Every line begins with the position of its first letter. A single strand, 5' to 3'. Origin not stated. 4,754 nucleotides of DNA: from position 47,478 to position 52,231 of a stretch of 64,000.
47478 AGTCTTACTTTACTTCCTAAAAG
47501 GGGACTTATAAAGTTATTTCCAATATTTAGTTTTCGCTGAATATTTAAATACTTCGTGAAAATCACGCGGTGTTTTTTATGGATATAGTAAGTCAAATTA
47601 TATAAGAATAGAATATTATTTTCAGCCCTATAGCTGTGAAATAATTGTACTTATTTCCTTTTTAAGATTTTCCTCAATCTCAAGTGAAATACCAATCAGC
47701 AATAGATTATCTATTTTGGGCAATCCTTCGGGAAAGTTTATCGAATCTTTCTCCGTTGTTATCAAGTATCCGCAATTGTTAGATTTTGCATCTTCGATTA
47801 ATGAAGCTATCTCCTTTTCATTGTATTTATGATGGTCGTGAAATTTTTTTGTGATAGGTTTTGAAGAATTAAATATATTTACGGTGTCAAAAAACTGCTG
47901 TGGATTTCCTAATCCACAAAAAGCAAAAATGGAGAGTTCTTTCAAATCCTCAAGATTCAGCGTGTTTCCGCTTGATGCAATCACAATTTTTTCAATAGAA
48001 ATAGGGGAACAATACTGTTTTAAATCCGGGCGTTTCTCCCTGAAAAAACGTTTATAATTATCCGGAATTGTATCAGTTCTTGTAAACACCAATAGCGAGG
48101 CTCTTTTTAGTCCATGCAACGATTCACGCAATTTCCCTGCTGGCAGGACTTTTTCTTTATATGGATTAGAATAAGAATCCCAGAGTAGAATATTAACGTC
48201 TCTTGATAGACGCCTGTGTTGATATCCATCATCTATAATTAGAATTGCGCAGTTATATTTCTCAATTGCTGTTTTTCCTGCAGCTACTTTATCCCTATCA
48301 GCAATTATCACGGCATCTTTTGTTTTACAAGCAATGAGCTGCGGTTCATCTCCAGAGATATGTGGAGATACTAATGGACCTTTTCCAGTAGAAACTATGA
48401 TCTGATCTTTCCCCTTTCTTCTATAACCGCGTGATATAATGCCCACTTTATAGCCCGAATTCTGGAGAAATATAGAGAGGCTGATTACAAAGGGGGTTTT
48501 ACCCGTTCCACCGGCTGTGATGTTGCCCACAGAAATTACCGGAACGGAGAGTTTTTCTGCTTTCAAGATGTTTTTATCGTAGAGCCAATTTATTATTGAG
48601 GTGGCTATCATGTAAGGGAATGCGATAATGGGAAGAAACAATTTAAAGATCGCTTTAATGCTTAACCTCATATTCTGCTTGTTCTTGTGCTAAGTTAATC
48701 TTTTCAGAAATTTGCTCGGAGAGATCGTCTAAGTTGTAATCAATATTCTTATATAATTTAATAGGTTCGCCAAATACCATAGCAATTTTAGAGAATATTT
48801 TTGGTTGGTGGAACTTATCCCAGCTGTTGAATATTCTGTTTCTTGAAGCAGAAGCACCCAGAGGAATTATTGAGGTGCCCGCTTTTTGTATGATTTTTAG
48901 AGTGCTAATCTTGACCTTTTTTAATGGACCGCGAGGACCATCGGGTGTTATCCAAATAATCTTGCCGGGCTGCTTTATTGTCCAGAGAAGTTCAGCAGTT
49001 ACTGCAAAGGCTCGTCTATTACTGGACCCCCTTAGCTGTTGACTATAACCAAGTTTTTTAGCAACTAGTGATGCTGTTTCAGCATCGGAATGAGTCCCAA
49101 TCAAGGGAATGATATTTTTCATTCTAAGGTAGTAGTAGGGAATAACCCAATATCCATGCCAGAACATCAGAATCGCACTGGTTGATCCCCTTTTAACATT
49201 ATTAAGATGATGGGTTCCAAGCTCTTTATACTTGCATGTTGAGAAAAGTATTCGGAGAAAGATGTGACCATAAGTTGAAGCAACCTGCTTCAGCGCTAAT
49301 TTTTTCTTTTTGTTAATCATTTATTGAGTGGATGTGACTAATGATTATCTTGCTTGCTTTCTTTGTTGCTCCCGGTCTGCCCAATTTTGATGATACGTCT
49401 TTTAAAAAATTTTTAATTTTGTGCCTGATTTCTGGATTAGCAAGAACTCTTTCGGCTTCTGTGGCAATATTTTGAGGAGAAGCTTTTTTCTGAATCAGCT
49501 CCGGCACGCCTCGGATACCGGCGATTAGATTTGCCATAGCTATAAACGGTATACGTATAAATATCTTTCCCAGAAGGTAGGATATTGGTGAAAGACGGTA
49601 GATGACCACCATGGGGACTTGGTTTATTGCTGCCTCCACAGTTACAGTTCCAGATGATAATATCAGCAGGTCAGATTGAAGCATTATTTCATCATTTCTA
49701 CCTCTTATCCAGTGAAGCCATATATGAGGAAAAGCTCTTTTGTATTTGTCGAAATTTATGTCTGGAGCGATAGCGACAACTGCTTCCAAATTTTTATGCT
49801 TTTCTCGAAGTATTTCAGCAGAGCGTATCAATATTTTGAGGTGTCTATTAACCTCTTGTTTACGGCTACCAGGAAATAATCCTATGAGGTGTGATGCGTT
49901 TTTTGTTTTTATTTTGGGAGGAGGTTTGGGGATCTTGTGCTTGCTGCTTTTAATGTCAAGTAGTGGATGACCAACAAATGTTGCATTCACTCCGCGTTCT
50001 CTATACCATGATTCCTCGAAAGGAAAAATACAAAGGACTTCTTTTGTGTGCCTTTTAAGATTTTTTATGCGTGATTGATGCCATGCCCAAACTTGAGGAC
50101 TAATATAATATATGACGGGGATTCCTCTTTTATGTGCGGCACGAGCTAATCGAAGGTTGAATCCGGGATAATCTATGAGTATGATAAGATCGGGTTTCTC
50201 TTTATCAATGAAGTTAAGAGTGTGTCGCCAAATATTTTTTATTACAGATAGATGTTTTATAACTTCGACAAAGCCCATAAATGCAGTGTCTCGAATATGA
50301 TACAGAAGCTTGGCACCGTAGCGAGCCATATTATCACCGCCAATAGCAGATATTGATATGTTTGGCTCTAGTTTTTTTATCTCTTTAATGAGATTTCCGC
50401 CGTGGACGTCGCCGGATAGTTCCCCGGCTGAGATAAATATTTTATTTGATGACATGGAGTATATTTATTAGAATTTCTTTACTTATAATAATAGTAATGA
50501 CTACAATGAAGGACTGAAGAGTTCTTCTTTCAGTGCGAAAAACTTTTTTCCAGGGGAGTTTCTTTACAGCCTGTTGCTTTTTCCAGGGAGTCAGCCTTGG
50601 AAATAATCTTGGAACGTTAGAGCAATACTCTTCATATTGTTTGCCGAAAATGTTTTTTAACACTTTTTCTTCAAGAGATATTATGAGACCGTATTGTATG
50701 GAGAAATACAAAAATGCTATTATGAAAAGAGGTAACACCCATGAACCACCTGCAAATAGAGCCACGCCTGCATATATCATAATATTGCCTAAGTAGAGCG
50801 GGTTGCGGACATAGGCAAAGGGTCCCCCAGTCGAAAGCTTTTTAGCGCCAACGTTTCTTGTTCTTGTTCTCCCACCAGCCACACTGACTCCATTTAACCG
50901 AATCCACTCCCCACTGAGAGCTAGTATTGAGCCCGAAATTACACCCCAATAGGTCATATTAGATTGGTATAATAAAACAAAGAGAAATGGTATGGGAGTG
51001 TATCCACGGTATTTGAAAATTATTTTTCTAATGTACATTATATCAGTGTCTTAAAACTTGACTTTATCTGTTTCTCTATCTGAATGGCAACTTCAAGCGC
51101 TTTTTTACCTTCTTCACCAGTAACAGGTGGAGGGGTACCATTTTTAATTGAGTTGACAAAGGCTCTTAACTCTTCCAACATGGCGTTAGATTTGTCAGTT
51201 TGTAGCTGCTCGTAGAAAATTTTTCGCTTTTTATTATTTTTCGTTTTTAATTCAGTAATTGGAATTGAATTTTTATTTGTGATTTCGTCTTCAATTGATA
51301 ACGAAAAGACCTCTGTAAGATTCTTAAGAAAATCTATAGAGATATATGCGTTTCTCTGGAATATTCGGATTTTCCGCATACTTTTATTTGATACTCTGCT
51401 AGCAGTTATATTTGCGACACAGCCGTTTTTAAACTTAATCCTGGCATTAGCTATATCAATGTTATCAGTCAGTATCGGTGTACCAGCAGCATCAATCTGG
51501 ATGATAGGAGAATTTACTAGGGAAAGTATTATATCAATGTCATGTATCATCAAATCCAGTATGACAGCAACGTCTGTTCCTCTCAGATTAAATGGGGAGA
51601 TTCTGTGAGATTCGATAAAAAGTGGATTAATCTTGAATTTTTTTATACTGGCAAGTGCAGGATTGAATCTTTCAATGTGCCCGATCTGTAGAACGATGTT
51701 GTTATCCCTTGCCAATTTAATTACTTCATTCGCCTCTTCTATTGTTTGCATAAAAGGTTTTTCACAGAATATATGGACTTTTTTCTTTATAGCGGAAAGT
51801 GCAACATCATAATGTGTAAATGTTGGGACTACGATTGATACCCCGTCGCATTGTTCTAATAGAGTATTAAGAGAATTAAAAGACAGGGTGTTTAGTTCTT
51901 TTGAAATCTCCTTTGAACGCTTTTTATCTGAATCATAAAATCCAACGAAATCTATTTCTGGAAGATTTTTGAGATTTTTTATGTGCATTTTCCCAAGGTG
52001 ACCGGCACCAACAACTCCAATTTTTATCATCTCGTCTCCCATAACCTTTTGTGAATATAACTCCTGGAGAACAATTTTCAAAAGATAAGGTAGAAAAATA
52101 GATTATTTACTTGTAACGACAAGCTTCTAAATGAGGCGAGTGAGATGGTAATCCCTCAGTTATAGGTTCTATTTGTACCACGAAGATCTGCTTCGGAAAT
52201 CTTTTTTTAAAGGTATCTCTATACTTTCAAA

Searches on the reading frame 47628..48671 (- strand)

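Call 8: search_protein_families(library=pfam, proteins=[window:47628-48671:-], max_evalue=0.001)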
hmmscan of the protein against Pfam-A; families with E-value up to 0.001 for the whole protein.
window:47628-48671:- (347 aa): 1 family
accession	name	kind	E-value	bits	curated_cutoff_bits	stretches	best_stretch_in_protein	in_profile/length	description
PF02606.20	LpxK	-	7.3e-81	272.2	27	1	11-343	3-326/328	Tetraacyldisaccharide-1-P 4'-kinase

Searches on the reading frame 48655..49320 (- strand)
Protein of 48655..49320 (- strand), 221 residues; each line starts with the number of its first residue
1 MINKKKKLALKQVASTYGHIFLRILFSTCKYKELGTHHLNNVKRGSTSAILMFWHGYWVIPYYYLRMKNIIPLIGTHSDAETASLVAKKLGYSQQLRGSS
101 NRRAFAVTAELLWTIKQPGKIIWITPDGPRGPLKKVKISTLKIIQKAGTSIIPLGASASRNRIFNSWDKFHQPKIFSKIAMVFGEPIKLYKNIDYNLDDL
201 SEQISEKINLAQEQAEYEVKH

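Call 8: search_protein_families(library=pfam, proteins=[window:48655-49320:-], max_evalue=0.001)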
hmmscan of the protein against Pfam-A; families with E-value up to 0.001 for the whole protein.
window:48655-49320:- (221 aa): 1 family
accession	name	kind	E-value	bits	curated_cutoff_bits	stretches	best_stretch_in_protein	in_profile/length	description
PF04028.18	DUF374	-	1.8e-12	47.1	26.8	1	63-132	1-68/69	Domain of unknown function (DUF374)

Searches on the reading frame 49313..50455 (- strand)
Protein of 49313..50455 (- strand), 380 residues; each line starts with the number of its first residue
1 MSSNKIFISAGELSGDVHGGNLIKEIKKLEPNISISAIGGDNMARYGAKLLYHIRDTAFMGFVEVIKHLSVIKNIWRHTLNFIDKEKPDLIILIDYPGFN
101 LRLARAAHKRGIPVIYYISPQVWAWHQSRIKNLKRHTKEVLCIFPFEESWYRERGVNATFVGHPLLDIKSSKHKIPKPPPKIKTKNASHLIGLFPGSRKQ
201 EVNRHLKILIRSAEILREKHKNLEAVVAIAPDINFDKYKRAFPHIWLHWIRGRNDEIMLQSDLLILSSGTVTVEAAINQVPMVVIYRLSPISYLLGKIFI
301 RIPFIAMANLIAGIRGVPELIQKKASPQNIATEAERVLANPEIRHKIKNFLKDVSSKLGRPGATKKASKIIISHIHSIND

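Call 8: search_protein_families(library=pfam, proteins=[window:49313-50455:-], max_evalue=0.001)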
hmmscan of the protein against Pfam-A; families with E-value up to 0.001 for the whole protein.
window:49313-50455:- (380 aa): 1 family
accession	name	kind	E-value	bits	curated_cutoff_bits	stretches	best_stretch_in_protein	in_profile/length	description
PF02684.21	LpxB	-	1.3e-95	320.9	22.6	1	6-364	1-364/374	Lipid-A-disaccharide synthetase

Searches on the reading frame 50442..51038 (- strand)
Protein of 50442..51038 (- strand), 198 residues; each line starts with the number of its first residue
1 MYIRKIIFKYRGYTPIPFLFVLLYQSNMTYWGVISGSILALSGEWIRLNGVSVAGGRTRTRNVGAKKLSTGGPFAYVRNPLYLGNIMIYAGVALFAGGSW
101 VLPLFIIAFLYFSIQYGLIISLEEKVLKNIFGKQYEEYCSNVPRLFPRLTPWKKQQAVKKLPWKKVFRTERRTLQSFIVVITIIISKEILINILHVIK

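Call 8: search_protein_families(library=pfam, proteins=[window:50442-51038:-], max_evalue=0.001)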
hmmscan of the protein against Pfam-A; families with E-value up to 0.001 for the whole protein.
window:50442-51038:- (198 aa): 4 families
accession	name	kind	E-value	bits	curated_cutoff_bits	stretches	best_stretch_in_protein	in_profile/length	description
PF04191.18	PEMT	-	6.4e-12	46.3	25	1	33-134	3-105/105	Phospholipid methyltransferase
PF04140.19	ICMT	-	0.00016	22.4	24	1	40-127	5-93/95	Isoprenylcysteine carboxyl methyltransferase (ICMT) family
PF01222.22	ERG4_ERG24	-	0.0003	20.1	27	1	66-144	349-425/432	Ergosterol biosynthesis ERG4/ERG24 family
PF02544.21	Steroid_dh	-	0.00048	20.6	22.6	1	31-113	40-123/150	3-oxo-5-alpha-steroid 4-dehydrogenase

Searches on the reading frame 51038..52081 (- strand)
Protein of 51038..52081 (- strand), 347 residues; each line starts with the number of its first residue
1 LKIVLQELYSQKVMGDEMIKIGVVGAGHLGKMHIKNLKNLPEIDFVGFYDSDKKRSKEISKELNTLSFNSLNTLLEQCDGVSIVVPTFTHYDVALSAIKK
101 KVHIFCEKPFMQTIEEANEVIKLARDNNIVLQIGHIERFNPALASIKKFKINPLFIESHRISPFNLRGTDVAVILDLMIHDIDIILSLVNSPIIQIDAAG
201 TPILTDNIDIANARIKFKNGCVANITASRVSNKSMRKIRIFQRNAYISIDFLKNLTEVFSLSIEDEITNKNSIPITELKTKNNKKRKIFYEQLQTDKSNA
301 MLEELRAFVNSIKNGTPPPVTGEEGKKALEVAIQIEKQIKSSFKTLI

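Call 8: search_protein_families(library=pfam, proteins=[window:51038-52081:-], max_evalue=0.001)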
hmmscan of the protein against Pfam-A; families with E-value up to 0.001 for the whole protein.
window:51038-52081:- (347 aa): 5 families
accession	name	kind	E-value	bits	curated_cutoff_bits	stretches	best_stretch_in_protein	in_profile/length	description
PF01408.29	GFO_IDH_MocA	-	1.2e-28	100.6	24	1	19-135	1-120/120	Oxidoreductase family, NAD-binding Rossmann fold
PF02894.22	GFO_IDH_MocA_C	-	1.5e-08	35.2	22.9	1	173-338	42-209/218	Oxidoreductase family, C-terminal alpha/beta domain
PF22725.1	GFO_IDH_MocA_C3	-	2.7e-08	34.3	27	1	173-241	45-117/124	GFO/IDH/MocA C-terminal domain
PF22660.2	RS_preATP-grasp-like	-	3.6e-05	24.5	27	1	18-107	1-90/98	Ribonucleotide synthetase preATP-grasp domain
PF02826.25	2-Hacid_dh_C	-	7.6e-05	22.6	25.1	1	20-87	38-101/178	D-isomer specific 2-hydroxyacid dehydrogenase, NAD binding domain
